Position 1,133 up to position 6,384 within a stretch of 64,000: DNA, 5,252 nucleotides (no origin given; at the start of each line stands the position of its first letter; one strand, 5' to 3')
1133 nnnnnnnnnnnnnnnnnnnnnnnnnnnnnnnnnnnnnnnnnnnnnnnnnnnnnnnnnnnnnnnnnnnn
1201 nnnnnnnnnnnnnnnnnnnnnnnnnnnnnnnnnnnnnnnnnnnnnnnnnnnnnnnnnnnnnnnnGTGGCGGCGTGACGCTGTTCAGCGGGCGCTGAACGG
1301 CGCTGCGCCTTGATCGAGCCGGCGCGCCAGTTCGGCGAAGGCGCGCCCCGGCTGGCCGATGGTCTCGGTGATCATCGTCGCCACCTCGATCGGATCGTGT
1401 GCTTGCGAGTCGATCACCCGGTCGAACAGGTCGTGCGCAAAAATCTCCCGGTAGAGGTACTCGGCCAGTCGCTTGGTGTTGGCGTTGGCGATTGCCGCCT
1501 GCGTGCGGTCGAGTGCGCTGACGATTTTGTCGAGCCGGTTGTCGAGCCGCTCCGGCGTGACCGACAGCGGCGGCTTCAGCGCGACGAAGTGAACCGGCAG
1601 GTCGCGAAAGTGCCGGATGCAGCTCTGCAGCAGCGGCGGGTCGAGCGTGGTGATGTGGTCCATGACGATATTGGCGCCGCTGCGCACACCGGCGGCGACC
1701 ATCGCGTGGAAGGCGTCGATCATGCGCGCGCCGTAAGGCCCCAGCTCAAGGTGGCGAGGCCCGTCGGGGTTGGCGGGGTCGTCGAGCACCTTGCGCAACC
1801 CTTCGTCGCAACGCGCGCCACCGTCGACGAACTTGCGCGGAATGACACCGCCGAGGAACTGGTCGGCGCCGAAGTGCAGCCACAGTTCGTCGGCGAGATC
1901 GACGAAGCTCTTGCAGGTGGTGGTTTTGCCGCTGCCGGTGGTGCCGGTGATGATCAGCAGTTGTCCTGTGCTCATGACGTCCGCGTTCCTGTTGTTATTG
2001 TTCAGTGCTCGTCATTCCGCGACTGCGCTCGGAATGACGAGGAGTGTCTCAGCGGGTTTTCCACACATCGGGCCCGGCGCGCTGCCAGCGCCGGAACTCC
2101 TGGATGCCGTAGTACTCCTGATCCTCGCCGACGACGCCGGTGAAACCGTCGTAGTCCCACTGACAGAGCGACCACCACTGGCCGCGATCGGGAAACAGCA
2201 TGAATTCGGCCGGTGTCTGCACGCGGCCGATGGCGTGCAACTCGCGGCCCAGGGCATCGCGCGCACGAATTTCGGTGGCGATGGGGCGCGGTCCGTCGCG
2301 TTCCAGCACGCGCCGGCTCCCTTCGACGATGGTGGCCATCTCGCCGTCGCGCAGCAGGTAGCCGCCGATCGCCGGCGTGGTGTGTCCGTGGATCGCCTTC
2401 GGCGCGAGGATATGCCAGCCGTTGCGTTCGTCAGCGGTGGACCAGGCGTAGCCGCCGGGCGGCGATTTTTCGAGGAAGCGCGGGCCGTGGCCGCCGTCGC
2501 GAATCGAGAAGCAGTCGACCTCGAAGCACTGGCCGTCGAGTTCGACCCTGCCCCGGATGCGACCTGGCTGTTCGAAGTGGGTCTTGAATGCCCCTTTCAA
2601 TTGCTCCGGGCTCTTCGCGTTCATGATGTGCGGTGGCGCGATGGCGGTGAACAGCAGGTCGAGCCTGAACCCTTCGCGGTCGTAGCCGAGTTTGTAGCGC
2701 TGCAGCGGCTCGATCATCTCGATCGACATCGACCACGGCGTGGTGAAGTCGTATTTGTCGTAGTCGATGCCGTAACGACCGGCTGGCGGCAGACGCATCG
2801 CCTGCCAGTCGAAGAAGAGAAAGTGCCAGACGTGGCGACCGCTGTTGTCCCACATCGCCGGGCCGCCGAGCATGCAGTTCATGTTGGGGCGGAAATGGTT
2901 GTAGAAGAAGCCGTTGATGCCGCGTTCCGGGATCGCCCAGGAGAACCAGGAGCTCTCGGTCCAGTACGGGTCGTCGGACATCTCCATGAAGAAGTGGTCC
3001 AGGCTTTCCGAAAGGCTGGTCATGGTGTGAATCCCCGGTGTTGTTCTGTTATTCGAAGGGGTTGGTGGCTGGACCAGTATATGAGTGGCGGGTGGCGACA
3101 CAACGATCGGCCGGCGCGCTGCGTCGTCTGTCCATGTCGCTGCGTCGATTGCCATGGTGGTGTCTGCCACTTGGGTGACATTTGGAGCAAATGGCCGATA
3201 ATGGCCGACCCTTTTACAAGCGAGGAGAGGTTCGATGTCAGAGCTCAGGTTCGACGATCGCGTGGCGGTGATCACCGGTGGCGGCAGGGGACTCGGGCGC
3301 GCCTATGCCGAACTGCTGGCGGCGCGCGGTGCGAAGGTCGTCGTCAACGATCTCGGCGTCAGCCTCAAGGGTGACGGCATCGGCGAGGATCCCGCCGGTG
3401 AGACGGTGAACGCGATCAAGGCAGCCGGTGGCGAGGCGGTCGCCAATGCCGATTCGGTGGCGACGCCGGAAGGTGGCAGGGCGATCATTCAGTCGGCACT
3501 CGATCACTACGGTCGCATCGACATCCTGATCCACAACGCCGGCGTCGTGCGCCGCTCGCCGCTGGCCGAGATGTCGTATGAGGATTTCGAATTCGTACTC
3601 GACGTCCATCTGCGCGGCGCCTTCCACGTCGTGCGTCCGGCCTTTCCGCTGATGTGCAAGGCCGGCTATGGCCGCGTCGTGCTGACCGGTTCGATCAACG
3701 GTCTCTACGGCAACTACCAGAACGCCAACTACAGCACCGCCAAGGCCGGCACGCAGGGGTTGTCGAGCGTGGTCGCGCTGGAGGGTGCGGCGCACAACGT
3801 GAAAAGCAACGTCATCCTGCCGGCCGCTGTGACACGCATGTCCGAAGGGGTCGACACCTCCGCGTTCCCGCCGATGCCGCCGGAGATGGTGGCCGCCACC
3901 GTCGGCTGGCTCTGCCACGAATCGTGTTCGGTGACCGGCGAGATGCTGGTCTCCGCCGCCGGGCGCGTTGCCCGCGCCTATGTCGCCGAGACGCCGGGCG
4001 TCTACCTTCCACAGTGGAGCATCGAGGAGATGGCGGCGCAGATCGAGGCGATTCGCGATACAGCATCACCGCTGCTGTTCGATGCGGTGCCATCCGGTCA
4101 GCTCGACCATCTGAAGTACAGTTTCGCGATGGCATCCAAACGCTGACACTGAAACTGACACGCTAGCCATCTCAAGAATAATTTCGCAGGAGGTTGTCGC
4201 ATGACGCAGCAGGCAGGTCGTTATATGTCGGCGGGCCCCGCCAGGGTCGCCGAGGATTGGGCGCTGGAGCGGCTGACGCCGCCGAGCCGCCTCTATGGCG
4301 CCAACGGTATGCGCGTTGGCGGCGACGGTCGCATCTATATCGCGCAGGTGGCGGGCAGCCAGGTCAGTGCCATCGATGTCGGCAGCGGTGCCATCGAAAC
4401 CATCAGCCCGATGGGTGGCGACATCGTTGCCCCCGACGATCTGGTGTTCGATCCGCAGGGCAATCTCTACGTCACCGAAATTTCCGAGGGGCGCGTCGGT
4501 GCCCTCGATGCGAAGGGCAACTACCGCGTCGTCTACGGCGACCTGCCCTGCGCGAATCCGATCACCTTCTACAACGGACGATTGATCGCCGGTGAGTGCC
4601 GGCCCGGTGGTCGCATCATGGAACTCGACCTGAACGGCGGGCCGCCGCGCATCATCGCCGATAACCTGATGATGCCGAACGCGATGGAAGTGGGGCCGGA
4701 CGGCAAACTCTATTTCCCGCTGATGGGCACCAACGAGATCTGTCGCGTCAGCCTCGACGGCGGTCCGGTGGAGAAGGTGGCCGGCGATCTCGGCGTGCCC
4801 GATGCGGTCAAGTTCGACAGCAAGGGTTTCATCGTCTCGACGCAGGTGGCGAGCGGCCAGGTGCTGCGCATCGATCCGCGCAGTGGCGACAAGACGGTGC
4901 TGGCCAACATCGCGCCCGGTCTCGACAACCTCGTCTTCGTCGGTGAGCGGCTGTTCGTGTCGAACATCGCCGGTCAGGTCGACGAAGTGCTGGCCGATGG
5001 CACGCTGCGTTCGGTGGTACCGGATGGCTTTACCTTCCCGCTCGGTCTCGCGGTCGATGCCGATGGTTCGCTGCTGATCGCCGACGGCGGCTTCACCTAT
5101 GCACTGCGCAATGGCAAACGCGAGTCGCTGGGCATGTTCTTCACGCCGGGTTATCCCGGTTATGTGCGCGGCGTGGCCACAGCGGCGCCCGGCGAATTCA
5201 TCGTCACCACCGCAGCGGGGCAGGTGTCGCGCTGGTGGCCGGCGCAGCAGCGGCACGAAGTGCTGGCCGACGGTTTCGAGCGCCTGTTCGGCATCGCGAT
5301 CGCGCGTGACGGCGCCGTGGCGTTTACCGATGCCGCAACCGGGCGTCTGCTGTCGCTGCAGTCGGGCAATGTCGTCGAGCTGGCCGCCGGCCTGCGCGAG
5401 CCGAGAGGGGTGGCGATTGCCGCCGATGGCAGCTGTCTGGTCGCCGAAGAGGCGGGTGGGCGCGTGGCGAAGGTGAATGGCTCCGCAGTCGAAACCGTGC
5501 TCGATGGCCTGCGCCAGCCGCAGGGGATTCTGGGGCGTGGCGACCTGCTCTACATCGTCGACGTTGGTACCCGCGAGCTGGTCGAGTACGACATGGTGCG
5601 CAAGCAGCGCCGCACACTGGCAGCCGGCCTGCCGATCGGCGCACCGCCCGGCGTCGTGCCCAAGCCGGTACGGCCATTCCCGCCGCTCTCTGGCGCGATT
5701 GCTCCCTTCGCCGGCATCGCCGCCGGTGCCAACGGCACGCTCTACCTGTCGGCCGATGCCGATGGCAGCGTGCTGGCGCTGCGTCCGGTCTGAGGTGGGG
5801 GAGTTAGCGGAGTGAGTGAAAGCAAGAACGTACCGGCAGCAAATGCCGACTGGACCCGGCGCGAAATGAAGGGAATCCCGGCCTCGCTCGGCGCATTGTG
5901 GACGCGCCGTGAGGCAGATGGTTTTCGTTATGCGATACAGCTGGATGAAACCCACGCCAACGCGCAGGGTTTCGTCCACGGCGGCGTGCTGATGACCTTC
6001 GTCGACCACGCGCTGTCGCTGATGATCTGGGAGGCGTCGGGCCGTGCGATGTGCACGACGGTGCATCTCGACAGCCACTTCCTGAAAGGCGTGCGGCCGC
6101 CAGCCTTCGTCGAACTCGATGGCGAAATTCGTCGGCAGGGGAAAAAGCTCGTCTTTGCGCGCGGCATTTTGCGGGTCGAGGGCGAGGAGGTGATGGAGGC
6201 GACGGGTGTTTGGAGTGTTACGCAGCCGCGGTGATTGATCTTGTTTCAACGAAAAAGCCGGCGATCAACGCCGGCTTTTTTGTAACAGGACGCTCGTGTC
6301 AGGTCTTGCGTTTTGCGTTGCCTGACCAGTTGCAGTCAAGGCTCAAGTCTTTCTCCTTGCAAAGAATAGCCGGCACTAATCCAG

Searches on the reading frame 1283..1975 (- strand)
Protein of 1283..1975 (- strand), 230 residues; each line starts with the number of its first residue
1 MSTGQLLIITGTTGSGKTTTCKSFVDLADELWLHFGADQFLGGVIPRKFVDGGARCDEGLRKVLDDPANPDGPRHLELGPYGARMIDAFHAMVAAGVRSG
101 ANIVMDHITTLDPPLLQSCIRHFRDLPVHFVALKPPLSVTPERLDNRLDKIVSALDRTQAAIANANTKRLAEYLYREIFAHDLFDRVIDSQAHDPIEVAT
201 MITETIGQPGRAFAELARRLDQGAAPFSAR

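Call 28: search_protein_families(library=pfam, proteins=[window:1283-1975:-])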
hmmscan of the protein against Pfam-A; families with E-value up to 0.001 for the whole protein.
window:1283-1975:- (230 aa): 4 families
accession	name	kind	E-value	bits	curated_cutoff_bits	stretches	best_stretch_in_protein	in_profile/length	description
PF07931.18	CPT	-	4.9e-22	79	22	1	4-205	1-170/172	Chloramphenicol phosphotransferase-like protein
PF13401.12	AAA_22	-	1.4e-05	25.9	27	1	3-37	4-33/130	AAA domain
PF13671.12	AAA_33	-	3.2e-05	24.7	27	1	6-163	1-134/143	AAA domain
PF13191.12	AAA_16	-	0.00013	22.9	32.6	1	4-118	24-151/167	AAA ATPase domain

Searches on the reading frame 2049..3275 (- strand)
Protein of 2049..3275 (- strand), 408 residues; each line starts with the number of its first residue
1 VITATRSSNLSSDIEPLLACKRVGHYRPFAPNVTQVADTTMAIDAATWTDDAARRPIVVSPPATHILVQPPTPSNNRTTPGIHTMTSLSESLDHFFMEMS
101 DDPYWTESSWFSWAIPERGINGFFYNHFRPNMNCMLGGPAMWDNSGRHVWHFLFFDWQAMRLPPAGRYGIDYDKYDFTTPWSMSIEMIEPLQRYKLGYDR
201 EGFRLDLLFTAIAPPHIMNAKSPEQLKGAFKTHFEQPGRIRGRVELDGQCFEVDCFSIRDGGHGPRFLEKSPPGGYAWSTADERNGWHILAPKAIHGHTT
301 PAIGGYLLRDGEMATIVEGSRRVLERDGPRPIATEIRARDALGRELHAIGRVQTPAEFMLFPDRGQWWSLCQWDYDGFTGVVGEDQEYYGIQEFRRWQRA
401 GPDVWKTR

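Call 28: search_protein_families(library=pfam, proteins=[window:2049-3275:-])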
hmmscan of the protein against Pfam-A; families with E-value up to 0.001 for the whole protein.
window:2049-3275:- (408 aa): 2 families
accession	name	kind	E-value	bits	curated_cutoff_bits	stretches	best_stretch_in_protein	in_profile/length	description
PF23213.1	DUF7065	-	1.8e-07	31.9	27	1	226-266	143-183/183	Domain of unknown function (DUF7065)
PF23212.2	DUF7064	-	0.00012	22.8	24.7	1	277-381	9-117/126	Domain of unknown function (DUF7064)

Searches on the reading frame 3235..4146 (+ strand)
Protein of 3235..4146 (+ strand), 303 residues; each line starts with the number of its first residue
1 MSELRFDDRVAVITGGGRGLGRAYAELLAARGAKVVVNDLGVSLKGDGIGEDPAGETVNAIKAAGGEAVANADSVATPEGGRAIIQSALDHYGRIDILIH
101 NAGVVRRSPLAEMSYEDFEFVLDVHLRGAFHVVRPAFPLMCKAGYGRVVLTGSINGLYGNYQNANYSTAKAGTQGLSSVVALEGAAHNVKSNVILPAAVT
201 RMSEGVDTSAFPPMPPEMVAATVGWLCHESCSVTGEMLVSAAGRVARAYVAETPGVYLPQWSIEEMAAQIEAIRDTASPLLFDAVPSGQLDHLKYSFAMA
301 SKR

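Call 11: search_protein_families(library=pfam, proteins=[window:3235-4146:+])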
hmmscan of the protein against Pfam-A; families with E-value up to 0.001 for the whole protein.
window:3235-4146:+ (303 aa): 3 families
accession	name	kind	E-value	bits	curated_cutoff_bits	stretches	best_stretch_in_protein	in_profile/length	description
PF00106.31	adh_short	-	1.1e-40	139.7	26.6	1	9-200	1-184/195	short chain dehydrogenase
PF13561.12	adh_short_C2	-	4.1e-31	108.8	27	1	18-239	6-230/236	Enoyl-(Acyl carrier protein) reductase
PF08659.16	KR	-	4.2e-15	56.5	22.6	1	12-177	4-160/180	KR domain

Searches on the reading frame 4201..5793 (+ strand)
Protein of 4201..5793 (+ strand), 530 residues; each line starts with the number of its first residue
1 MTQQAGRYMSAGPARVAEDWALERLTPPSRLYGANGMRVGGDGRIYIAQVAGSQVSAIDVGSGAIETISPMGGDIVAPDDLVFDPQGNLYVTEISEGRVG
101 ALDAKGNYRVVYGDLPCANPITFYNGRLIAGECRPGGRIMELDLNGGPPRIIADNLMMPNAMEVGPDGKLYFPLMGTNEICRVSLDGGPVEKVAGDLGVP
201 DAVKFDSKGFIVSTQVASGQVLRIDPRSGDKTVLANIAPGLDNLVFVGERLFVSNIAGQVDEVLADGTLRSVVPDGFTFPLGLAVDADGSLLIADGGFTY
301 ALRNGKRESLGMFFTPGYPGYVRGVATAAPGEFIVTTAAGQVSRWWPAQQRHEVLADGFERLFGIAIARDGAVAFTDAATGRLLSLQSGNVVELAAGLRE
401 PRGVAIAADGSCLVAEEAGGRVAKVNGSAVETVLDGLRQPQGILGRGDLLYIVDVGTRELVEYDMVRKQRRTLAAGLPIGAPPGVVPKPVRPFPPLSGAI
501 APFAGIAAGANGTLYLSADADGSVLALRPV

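Call 11: search_protein_families(library=pfam, proteins=[window:4201-5793:+])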
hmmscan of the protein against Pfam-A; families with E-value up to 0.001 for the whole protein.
window:4201-5793:+ (530 aa): 4 families
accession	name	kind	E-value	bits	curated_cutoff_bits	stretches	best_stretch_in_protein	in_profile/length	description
PF24684.1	Vgb_lyase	-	1.3e-15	57.5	50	1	32-294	13-281/290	Virginiamycin B lyase family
PF08450.18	SGL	-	3.4e-15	56.8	26.3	1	123-249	99-235/246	SMP-30/Gluconolactonase/LRE-like region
PF01436.27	NHL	-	1.9e-09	37.5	20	0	277-296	1-20/28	NHL repeat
PF03088.22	Str_synth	-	5.1e-08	33.4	25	0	134-170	34-70/89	Strictosidine synthase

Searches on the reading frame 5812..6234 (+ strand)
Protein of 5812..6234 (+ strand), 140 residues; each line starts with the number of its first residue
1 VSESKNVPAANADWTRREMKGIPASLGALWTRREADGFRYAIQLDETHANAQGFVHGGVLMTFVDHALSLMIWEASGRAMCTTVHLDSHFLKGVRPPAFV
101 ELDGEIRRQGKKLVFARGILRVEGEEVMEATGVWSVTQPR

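Call 11: search_protein_families(library=pfam, proteins=[window:5812-6234:+])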
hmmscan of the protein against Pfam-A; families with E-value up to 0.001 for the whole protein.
window:5812-6234:+ (140 aa): 1 family
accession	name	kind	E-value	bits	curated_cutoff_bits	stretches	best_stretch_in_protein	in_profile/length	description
PF03061.28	4HBT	-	4.3e-14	53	20.6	1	52-127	1-77/79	Thioesterase superfamily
